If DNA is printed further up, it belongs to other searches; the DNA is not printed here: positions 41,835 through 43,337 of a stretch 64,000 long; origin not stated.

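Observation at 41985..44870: Low-GC island between pgi and gpx encodes an OLD/PtuA/AriA-type ATPase, a small PIN-like protein and two paralogous glycine-zipper lipoproteins: candidate uncharacterised defence module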

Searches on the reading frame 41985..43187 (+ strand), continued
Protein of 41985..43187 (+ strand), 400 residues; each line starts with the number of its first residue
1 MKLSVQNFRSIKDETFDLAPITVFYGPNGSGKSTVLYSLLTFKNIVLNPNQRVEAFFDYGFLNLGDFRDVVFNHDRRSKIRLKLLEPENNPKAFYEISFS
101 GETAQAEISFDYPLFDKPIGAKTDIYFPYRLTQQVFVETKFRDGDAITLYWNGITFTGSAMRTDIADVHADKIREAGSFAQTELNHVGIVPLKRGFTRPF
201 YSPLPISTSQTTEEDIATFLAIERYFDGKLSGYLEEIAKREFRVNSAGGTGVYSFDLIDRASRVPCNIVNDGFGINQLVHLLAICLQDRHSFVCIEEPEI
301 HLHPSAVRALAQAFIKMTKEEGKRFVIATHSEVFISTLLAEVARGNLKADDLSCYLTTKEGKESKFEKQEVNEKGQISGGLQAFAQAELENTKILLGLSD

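Call 67: predict_structure(alignment_id=A1)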
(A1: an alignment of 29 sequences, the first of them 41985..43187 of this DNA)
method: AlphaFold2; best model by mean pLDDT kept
length: 400 residues; sequences in the alignment: 29
mean_pLDDT: 87.1   pTM: 0.87
mean pLDDT of the five models: 87.1, 86.7, 85.8, 84.8, 84.2
residues with pLDDT >= 90: 215; 70-90: 143; 50-70: 39; < 50: 3
segments of 3 or more residues with pLDDT < 50: none
pLDDT, mean of each block of 10 residues (from residue 1): 96 96 95 96 94 92 92 94 84 92 92 87 91 86 85 81 66 83 92 88 70 82 86 94 83 87 86 88 92 92 92 96 96 91 90 95 94 76 60 53
secondary structure, 60 per line:
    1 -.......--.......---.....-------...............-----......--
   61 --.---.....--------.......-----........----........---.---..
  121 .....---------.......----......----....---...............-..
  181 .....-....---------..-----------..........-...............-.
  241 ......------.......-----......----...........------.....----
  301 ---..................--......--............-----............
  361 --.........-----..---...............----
elements in order: E2-8 E11-17 E21-25 H33-47 H53-57 H67-70 E80-86 E92-99 E104-111 E119-125 E135-141 E146-151 E156-159 H163-177 H179-185 E187-190 H213-222 H224-238 E240-246 E253-259 E265-267 H275-285 E292-296 H304-321 E324-329 H332-343 E352-360 E363-371 H382-396

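Call 70: fold_search(model_id=the predicted structure, library=pdb)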
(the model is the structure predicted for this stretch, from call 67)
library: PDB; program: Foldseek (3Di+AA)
matches with E <= 10: 1147; with E <= 0.001: 294
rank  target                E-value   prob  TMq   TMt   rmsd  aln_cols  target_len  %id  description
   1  5h68_A                6.3e-12  1.00  0.48  0.58   9.4       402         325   14  Crystal structure of an engaged dimer of the Geobacillus stearothermophilus SMC head domain (released 2017-03-15)
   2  4ncj_C                2.1e-11  1.00  0.44  0.53  10.6       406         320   12  Crystal Structure of Pyrococcus furiosis Rad50 R805E mutation with ADP Beryllium Flouride (released 2014-03-05)
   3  8ro9_C                2.6e-11  1.00  0.43  0.52  10.5       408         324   11  Human cohesin SMC1A-HD(longCC-EQ)/RAD21-C complex - Open/closed P-loop conformation (released 2024-09-11)
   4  4i99_B                2.7e-11  1.00  0.50  0.60   8.8       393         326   16  Crystal structure of the SmcHead bound to the C-winged helix domain of ScpA (released 2013-01-30)
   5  4ncj_B                2.9e-11  1.00  0.47  0.59   8.9       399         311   13  Crystal Structure of Pyrococcus furiosis Rad50 R805E mutation with ADP Beryllium Flouride (released 2014-03-05)
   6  4ncj_A                2.9e-11  1.00  0.46  0.56   9.0       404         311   11  Crystal Structure of Pyrococcus furiosis Rad50 R805E mutation with ADP Beryllium Flouride (released 2014-03-05)
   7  1e69_A                4.1e-11  1.00  0.41  0.59  10.1       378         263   14  SMC head domain from Thermotoga maritima (released 2000-08-09)
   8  4i99_A                4.1e-11  1.00  0.48  0.57   9.6       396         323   14  Crystal structure of the SmcHead bound to the C-winged helix domain of ScpA (released 2013-01-30)
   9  5xns_A                5.1e-11  1.00  0.45  0.46  10.0       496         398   11  Crystal structure of the Smc head domain with an extended coiled coil bound to the C-terminal domain of ScpA derived f (released 2017-08-02)
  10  5dac_A                5.4e-11  1.00  0.44  0.41  12.8       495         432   12  ATP-gamma-S bound Rad50 from Chaetomium thermophilum in complex with DNA (released 2016-03-02)
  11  6p74                  7.5e-11  1.00  0.36  0.29  16.5       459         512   13  OLD nuclease from Thermus Scotoductus (released 2020-01-29)
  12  4nck_A                8.0e-11  1.00  0.43  0.52   9.3       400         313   13  Crystal Structure of Pyrococcus furiosis Rad50 R797G mutation (released 2014-03-05)
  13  8roa_A                8.4e-11  1.00  0.42  0.49  11.3       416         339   11  Human cohesin SMC1A-HD(longCC-EQ)/RAD21-C complex - ADP-bound conformation (released 2024-09-11)
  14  4nck_B                8.9e-11  1.00  0.37  0.45  11.3       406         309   12  Crystal Structure of Pyrococcus furiosis Rad50 R797G mutation (released 2014-03-05)
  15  8rob_A                1.1e-10  1.00  0.47  0.52  14.2       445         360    9  Human cohesin SMC1A-HD(longCC-EQ)/RAD21-C complex - ATPgS-Mg-bound conformation (released 2024-09-11)
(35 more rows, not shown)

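Call 75: search_protein_families(library=padloc, proteins=[L038:5989-7035:+, L038:7032-7511:+, L044:5689-7230:+, L044:7227-7703:+, L045:5989-6966:+, L045:6963-7439:+, L047:5989-7266:+, L047:7263-7784:+, L042:5992-7230:+, L042:7231-7668:+], max_evalue=0.001)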
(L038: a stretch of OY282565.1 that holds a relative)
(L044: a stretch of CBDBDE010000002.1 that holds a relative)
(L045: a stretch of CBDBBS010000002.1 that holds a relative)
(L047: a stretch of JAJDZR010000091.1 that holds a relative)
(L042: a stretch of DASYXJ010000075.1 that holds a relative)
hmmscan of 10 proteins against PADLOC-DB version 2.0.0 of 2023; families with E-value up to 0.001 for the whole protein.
L038:5989-7035:+ (348 aa): 144 families (the best 25 are shown)
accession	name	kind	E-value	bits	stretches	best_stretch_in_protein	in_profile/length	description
PDLC03878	NsnB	-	1.8e-50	170.6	1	1-333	1-335/345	-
PDLC04148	HEC-03B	-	4e-35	119.7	2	198-339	303-443/458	-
PDLC02979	AriA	-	7.4e-35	119.4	2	203-279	290-373/373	-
PDLC04707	PDC-M55A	-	1.2e-29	101.6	2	197-347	261-416/421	-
PDLC02980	AriA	-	3.2e-25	87.7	2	208-277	232-301/304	-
PDLC04178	HEC-01A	-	3.2e-21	73.8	2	2-48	9-55/399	-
PDLC04175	HEC-01A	-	2.8e-19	67.4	2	2-47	6-51/363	-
PDLC02335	AbiLi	-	3.3e-19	67.1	1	1-295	49-247/326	AbiLi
PDLC04180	HEC-01A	-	6.1e-19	66.5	2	221-314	262-349/382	-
PDLC00271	PtuA1|PtuA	-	6.5e-19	66.8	2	2-45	3-47/421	AAA ATPase domain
PDLC00069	GajA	-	6.9e-19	65.7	2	236-280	337-382/687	AAA ATPase domain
PDLC00067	GajA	-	7.6e-19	65.6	2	2-44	5-47/604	AAA ATPase domain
PDLC04213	HEC-02A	-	8.8e-19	66.2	2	205-309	203-302/337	-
PDLC04176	HEC-01A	-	2e-18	64.9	2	218-279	261-321/371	-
PDLC04179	HEC-01A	-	2.4e-18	64.5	2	224-279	350-405/459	-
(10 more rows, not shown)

L038:7032-7511:+ (159 aa): 0 families

L044:5689-7230:+ (513 aa): 134 families (the best 25 are shown)
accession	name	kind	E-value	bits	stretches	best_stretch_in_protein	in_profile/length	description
PDLC03878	NsnB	-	2.9e-46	156.8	1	101-500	1-340/345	-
PDLC02979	AriA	-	2.4e-33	114.4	2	375-444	296-373/373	-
PDLC04148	HEC-03B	-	1.8e-31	107.7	2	379-503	319-442/458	-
PDLC04707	PDC-M55A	-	3.1e-29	100.2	2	403-508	308-412/421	-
PDLC02980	AriA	-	5.3e-24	83.7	2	371-443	230-302/304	-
PDLC02335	AbiLi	-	8.7e-19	65.7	1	95-472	43-255/326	AbiLi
PDLC04175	HEC-01A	-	2.7e-17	60.9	2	101-228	5-118/363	-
PDLC00069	GajA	-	2.9e-17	60.3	2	402-445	338-382/687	AAA ATPase domain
PDLC04178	HEC-01A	-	6.3e-17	59.7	2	98-146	5-53/399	-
PDLC04177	HEC-01A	-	7.3e-17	59.4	2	394-448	292-344/393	-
PDLC04180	HEC-01A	-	1e-16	59.1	2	382-445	258-322/382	-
PDLC02915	ATPase-Toprim_I-B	-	1.4e-16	58.4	2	400-452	257-307/623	-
PDLC00271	PtuA1|PtuA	-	2.3e-16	58.4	2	102-144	3-46/421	AAA ATPase domain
PDLC04213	HEC-02A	-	2.8e-16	58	2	101-203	1-79/337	-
PDLC00096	GajA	-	5.3e-16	56.5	2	400-444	290-337/630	AAA ATPase domain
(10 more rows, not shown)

L044:7227-7703:+ (158 aa): 0 families

L045:5989-6966:+ (325 aa): 142 families (the best 25 are shown)
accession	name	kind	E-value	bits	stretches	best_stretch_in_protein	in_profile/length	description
PDLC03878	NsnB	-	1.6e-48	164.2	1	1-312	1-340/345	-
PDLC02979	AriA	-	5.9e-36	123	2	185-256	294-373/373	-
PDLC04148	HEC-03B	-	5.7e-33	112.6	2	185-323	313-451/458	-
PDLC04707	PDC-M55A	-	5.6e-26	89.5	2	185-310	273-402/421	-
PDLC02980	AriA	-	1.3e-25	89.1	2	187-256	236-303/304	-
PDLC04176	HEC-01A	-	9.5e-21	72.5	2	187-259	254-324/371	-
PDLC00096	GajA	-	1.2e-19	68.6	2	136-256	228-337/630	AAA ATPase domain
PDLC04175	HEC-01A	-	1.6e-19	68.2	2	2-50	6-54/363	-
PDLC04180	HEC-01A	-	3.3e-19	67.3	2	198-258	262-323/382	-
PDLC04178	HEC-01A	-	5.5e-19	66.5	2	2-49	9-56/399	-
PDLC00069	GajA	-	3.6e-18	63.4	2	214-255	338-380/687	AAA ATPase domain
PDLC02358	Old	-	4.5e-18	63.4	2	213-258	287-331/578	Old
PDLC02915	ATPase-Toprim_I-B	-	8.2e-18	62.5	2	200-260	240-303/623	-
PDLC02335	AbiLi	-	1.9e-17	61.3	1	1-268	49-243/326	AbiLi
PDLC00091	GajA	-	2.3e-17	61.1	2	212-254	298-340/627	AAA ATPase domain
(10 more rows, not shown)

L045:6963-7439:+ (158 aa): 0 families

L047:5989-7266:+ (425 aa): 117 families (the best 25 are shown)
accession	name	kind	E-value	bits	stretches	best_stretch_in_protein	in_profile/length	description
PDLC03878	NsnB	-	6.7e-46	155.6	1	1-401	1-335/345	-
PDLC04707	PDC-M55A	-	1.3e-29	101.5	2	272-409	268-410/421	-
PDLC04148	HEC-03B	-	2.6e-29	100.5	2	278-397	314-433/458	-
PDLC02979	AriA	-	1.6e-28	98.5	2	262-347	290-372/373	-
PDLC02980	AriA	-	6.3e-25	86.8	2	267-348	222-303/304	-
PDLC04178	HEC-01A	-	9.3e-20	69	2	2-50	9-57/399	-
PDLC04180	HEC-01A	-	3.9e-18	63.8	2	286-349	258-322/382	-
PDLC04175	HEC-01A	-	4.2e-18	63.5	2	2-51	6-55/363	-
PDLC02335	AbiLi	-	1.1e-17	62.1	1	1-349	49-242/326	AbiLi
PDLC04177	HEC-01A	-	1.4e-17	61.8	2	246-353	243-345/393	-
PDLC04176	HEC-01A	-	3.6e-17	60.8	2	286-348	259-321/371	-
PDLC04182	HEC-01A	-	9.8e-17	59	2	286-348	289-351/406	-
PDLC00094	GajA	-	2.1e-16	57.5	2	275-377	263-370/569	AAA ATPase domain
PDLC02358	Old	-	9.6e-16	55.7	2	2-47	4-49/578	Old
PDLC04183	HEC-01A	-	1.1e-15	55.7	2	2-82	5-82/402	-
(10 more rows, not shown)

L047:7263-7784:+ (173 aa): 1 family
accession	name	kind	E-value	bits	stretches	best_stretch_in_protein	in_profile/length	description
PDLC04421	PDC-M11A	-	0.0005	16.9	0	4-158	2-143/486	-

L042:5992-7230:+ (412 aa): 132 families (the best 25 are shown)
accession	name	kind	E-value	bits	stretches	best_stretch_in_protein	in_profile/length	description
PDLC03878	NsnB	-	2.8e-42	143.7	1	1-392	1-325/345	-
PDLC02979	AriA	-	3e-29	101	2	249-349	290-373/373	-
PDLC02980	AriA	-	4e-20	71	1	23-349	1-303/304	-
PDLC04148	HEC-03B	-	1.5e-19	68.4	2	282-389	317-424/458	-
PDLC04178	HEC-01A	-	3.4e-18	63.9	2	2-46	9-53/399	-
PDLC00094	GajA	-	1.2e-17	61.7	2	1-55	2-58/569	AAA ATPase domain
PDLC02358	Old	-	3.6e-17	60.4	2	2-55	4-58/578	Old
PDLC00069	GajA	-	1.1e-16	58.4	2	303-351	334-383/687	AAA ATPase domain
PDLC00271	PtuA1|PtuA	-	1.3e-16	59.2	2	2-44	3-46/421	AAA ATPase domain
PDLC00065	GajA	-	1.1e-15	55.5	2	304-376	334-403/670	AAA ATPase domain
PDLC00067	GajA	-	1.3e-15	54.9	2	300-349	301-346/604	AAA ATPase domain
PDLC00096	GajA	-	2.6e-15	54.2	1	274-351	254-339/630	AAA ATPase domain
PDLC00091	GajA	-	4e-15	53.7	2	286-350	271-343/627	AAA ATPase domain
PDLC00077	GajA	-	4.2e-15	53.3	1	283-352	303-383/616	AAA ATPase domain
PDLC04175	HEC-01A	-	6.3e-15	53.1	1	2-50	6-54/363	-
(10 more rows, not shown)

L042:7231-7668:+ (145 aa): 0 families

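Call 77: list_cluster_members(proteins=[P0003, P0001, P0005, P0004])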
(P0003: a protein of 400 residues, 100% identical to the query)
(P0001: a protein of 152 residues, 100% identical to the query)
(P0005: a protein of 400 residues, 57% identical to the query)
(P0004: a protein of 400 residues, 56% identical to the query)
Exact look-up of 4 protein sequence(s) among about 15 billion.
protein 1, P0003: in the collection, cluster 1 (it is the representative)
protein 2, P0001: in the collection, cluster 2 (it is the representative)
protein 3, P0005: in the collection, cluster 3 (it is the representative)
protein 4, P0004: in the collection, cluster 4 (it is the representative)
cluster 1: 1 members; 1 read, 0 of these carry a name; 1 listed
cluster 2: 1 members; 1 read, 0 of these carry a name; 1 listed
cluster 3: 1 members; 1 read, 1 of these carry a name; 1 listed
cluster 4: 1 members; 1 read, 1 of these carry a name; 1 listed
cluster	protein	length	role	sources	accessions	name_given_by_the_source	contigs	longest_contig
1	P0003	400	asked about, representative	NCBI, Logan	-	-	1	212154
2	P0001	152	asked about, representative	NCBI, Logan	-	-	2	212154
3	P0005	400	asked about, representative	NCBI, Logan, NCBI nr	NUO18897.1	AAA family ATPase [bacterium]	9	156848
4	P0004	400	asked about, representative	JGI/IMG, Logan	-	hypothetical protein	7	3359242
